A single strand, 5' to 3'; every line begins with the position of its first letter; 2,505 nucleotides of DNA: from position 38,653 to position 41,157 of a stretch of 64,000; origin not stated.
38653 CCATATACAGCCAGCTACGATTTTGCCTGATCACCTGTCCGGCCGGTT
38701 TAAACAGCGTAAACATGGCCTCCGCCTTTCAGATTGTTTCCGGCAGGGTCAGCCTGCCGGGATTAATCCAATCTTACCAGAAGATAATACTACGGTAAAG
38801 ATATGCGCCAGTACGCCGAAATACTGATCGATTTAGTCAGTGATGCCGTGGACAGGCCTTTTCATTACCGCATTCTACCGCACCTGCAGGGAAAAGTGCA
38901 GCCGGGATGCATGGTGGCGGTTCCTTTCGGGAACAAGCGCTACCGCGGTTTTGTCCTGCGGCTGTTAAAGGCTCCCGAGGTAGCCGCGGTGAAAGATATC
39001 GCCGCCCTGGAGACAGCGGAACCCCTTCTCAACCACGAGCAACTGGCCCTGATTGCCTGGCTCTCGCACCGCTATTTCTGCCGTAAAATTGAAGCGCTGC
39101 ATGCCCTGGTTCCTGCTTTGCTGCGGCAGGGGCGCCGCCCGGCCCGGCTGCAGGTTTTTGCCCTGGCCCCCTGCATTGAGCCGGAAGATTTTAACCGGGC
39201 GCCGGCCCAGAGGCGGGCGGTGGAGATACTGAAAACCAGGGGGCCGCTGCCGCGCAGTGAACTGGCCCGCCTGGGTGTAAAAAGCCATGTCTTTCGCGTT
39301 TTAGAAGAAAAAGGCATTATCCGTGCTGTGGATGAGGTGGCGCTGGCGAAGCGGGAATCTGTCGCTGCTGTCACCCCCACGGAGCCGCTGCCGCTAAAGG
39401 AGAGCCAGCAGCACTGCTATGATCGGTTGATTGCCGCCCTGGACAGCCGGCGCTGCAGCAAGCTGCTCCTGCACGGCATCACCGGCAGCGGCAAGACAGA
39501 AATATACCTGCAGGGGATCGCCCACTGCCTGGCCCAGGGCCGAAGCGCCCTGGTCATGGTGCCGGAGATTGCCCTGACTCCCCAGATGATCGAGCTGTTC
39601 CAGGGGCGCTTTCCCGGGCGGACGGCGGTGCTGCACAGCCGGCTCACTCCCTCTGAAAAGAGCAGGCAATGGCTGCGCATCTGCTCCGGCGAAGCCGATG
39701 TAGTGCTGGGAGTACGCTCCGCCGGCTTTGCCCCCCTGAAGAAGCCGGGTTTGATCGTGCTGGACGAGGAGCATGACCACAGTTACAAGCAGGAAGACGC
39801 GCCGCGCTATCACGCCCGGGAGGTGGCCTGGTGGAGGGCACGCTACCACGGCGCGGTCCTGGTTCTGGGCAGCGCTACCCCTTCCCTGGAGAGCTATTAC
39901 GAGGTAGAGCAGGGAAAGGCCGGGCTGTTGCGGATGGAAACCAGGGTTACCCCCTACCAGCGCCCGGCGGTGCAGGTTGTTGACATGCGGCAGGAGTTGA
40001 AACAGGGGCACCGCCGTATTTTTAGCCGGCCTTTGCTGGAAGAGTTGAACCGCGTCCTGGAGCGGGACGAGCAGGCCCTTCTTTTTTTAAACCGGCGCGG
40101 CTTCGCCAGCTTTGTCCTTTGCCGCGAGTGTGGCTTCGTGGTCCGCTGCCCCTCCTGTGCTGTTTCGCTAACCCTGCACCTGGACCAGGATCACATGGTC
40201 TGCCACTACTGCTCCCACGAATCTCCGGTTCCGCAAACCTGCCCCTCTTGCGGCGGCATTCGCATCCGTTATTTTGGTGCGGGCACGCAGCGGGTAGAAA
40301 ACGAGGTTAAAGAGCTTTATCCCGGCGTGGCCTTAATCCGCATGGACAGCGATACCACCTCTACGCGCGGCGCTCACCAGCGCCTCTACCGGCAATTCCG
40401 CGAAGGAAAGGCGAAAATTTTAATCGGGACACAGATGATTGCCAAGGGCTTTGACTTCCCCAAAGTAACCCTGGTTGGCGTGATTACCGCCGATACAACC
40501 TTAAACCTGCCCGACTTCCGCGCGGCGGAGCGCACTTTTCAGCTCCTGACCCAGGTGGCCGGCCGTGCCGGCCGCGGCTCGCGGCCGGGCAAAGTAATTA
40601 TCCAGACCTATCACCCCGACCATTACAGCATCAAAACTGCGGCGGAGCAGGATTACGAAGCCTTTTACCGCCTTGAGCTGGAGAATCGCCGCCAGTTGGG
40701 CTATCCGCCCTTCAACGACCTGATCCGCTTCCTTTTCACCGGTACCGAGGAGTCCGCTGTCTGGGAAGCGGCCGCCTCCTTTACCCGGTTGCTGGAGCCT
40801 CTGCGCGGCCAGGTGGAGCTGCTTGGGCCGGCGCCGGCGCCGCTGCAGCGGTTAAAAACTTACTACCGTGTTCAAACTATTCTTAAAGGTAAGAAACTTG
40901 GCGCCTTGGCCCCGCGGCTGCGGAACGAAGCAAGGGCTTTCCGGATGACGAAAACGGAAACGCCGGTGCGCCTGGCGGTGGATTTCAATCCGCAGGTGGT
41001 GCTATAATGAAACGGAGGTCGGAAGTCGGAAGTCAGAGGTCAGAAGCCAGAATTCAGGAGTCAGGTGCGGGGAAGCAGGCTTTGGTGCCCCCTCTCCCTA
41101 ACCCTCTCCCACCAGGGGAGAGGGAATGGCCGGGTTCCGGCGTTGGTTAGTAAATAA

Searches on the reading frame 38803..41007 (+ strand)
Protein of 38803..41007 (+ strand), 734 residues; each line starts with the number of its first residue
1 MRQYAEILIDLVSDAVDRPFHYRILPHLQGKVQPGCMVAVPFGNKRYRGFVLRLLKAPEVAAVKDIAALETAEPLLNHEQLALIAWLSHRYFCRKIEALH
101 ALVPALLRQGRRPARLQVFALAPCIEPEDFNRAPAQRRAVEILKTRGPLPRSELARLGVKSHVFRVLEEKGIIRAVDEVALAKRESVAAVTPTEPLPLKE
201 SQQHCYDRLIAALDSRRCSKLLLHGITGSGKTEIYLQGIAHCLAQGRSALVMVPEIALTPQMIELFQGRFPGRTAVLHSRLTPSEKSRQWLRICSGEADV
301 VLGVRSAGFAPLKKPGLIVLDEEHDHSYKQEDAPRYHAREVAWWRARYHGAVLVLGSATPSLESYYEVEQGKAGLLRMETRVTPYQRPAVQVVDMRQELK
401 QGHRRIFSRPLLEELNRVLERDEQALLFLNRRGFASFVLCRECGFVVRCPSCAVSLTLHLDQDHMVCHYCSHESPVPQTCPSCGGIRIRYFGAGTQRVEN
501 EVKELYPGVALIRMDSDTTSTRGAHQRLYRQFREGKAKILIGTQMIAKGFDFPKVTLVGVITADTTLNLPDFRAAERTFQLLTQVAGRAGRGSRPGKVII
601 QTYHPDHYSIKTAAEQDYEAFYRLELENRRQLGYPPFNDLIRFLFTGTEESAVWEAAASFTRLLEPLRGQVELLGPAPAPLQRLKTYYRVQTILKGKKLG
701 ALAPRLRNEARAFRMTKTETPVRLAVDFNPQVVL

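Call 22: search_protein_families(library=ncbifam, proteins=[window:38803-41007:+], max_evalue=0.00001)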
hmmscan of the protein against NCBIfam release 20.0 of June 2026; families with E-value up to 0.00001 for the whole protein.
window:38803-41007:+ (734 aa): 25 families
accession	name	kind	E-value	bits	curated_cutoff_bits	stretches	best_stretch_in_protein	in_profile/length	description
NF004066.1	PRK05580.1-3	equivalog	1e-257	857.4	813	2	127-731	181-786/788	primosomal protein N'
NF004068.0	PRK05580.1-5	equivalog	6.5e-210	699.2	1249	2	163-733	224-794/795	primosomal protein N'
NF004067.0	PRK05580.1-4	equivalog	4e-200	666.9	763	1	16-731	14-734/737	primosomal protein N'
TIGR00595.1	priA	equivalog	5.4e-196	652.1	230.35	1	222-730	1-508/509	replication restart helicase PriA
NF004070.0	PRK05580.2-2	equivalog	4.1e-183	610.4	921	1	11-732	17-727/729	primosomal protein N'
NF004065.0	PRK05580.1-1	equivalog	1.4e-171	572.3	858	1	16-731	12-729/731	primosomal protein N'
NF004071.0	PRK05580.2-3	equivalog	1.3e-147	492.9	1105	1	9-733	19-734/735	primosomal protein N'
NF004069.0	PRK05580.2-1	equivalog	4e-130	435.1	767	1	196-702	110-590/612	primosomal protein N'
NF004072.0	PRK05580.2-4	equivalog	6.7e-130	434.3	1030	1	219-707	138-624/648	primosomal protein N'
NF011453.0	PRK14873.1-3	equivalog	9.8e-54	182.5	812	1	5-727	16-648/653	primosome assembly protein PriA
NF011452.0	PRK14873.1-2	equivalog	2.5e-52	178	980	1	205-682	185-646/708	primosomal protein N'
NF011455.0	PRK14873.1-5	equivalog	5.3e-40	137.3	969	1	239-680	182-613/675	primosomal protein N'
NF011454.0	PRK14873.1-4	equivalog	6.1e-38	130.6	951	1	14-681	8-592/651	primosomal protein N'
NF011451.0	PRK14873.1-1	equivalog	2.2e-24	85.7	1147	1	209-512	208-534/764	primosome assembly protein PriA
TIGR00643.1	recG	equivalog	2.2e-14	53.1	659.4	1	181-360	219-396/629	ATP-dependent DNA helicase RecG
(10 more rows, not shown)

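Call 52: list_cluster_members(proteins=[window:38803-41007:+, window:32115-34820:+, window:341-3757:+, window:10013-12784:+, window:9171-9944:+, window:8743-9174:+, window:13201-15108:+, window:15075-16328:+])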
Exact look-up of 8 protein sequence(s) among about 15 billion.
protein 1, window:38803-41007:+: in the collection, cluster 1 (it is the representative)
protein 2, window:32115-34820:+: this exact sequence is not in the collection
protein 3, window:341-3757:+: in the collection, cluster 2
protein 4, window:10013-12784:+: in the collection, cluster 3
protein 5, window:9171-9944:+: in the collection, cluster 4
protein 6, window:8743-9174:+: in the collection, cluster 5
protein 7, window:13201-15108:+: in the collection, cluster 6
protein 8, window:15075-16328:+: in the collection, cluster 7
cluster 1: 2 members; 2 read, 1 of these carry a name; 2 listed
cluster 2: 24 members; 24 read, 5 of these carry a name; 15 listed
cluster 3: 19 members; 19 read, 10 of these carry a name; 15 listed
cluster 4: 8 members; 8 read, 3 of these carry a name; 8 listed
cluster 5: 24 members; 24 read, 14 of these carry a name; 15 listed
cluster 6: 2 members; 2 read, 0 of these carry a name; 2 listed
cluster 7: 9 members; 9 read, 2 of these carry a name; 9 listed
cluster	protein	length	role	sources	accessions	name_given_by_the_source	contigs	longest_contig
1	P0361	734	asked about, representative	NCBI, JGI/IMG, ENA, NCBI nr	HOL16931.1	MAG TPA: primosomal protein N' [Bacillota bacterium] | primosomal protein N' [Bacillota bacterium]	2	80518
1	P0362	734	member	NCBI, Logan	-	-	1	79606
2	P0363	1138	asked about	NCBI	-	-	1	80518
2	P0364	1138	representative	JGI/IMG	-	-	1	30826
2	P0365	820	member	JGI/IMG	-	superfamily II DNA or RNA helicase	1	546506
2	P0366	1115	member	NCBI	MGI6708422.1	MAG: helicase-related protein [Dethiobacteria bacterium]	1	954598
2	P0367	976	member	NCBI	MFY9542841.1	MAG: helicase-related protein, partial [Dethiobacteria bacterium]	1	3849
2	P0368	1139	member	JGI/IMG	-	superfamily II DNA or RNA helicase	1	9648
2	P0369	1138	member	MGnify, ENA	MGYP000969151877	CR=1 FL=1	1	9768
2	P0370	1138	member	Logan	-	-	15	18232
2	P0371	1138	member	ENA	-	-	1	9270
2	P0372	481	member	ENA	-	-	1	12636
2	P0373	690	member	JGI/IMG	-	-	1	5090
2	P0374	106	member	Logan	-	-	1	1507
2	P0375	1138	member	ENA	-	-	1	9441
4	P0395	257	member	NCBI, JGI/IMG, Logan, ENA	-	hypothetical protein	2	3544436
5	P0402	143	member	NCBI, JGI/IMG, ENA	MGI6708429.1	MAG: DUF6978 family protein [Dethiobacteria bacterium] | hypothetical protein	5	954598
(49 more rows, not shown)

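Call 53: find_encoding_contigs(protein=P0402, flank=10000, max_places=3)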
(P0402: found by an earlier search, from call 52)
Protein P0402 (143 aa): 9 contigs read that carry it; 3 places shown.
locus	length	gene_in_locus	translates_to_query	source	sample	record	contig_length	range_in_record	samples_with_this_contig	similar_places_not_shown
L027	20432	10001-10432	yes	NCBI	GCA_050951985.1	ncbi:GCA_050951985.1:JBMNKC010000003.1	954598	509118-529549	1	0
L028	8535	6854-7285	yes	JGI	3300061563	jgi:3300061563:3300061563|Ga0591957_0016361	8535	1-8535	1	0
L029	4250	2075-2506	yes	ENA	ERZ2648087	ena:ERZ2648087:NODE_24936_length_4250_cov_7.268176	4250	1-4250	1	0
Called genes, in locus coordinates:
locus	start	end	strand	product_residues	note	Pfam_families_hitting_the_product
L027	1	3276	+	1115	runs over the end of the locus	PF00176:SNF2-rel_dom, PF00270:DEAD, PF04851:ResIII, PF00271:Helicase_C, PF13020:NOV_C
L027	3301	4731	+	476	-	PF13289:SIR2_2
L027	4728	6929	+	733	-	PF01580:FtsK_SpoIIIE (faint), PF01935:DUF87, PF10412:TrwB_AAD_bind (faint)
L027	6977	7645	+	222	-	PF06634:DUF1156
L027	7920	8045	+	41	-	-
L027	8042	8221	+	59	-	-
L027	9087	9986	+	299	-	-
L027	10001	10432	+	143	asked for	PF22398:DUF6978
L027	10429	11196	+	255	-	PF08861:DUF1828, PF08862:DUF1829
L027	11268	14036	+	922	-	PF04465:DUF499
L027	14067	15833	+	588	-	PF03235:GmrSD_N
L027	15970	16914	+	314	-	PF14088:DUF4268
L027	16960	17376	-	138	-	PF20472:PDDEXK_11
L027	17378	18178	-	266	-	PF02086:MethyltransfD12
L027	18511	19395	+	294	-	PF02915:Rubrerythrin (weak), PF01988:VIT1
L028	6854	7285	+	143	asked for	PF22398:DUF6978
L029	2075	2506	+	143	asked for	PF22398:DUF6978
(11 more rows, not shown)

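Call 54: find_encoding_contigs(protein=P0395, flank=10000, max_places=2)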
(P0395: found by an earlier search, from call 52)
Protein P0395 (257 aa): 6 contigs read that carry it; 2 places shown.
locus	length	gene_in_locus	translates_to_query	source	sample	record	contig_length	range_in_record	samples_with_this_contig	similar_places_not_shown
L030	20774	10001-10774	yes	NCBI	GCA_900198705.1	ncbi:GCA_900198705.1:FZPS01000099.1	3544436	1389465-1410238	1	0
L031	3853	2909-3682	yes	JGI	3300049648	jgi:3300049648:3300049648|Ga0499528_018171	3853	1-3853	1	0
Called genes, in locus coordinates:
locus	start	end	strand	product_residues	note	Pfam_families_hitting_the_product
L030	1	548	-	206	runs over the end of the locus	PF02508:Rnf-Nqr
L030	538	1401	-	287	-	PF04205:FMN_bind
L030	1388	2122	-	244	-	PF03116:NQR2_RnfD_RnfE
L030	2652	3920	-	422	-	PF12389:Peptidase_M73, PF13385:Laminin_G_3 (weak)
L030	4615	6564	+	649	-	PF00580:UvrD-helicase, PF13245:AAA_19, PF01443:Viral_helicase1 (faint), PF13361:UvrD_C, PF13538:UvrD_C_2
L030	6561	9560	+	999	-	PF06634:DUF1156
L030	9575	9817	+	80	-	PF22398:DUF6978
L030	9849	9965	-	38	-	-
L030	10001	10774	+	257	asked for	PF08861:DUF1828, PF08862:DUF1829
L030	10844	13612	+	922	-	PF04465:DUF499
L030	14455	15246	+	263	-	PF02706:Wzz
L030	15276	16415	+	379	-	PF01041:DegT_DnrJ_EryC1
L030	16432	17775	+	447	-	PF03446:NAD_binding_2 (weak), PF03721:UDPG_MGDP_dh_N, PF00984:UDPG_MGDP_dh, PF03720:UDPG_MGDP_dh_C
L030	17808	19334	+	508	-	PF01408:GFO_IDH_MocA, PF02894:GFO_IDH_MocA_C (faint), PF22725:GFO_IDH_MocA_C3, PF25084:LbH_EIF2B, PF00132:Hexapep, PF25087:GMPPB_C (weak), PF14602:Hexapep_2 (weak), PF00132:Hexapep (weak)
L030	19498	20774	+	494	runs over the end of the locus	PF13440:Polysacc_synt_3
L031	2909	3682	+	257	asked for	PF08861:DUF1828, PF08862:DUF1829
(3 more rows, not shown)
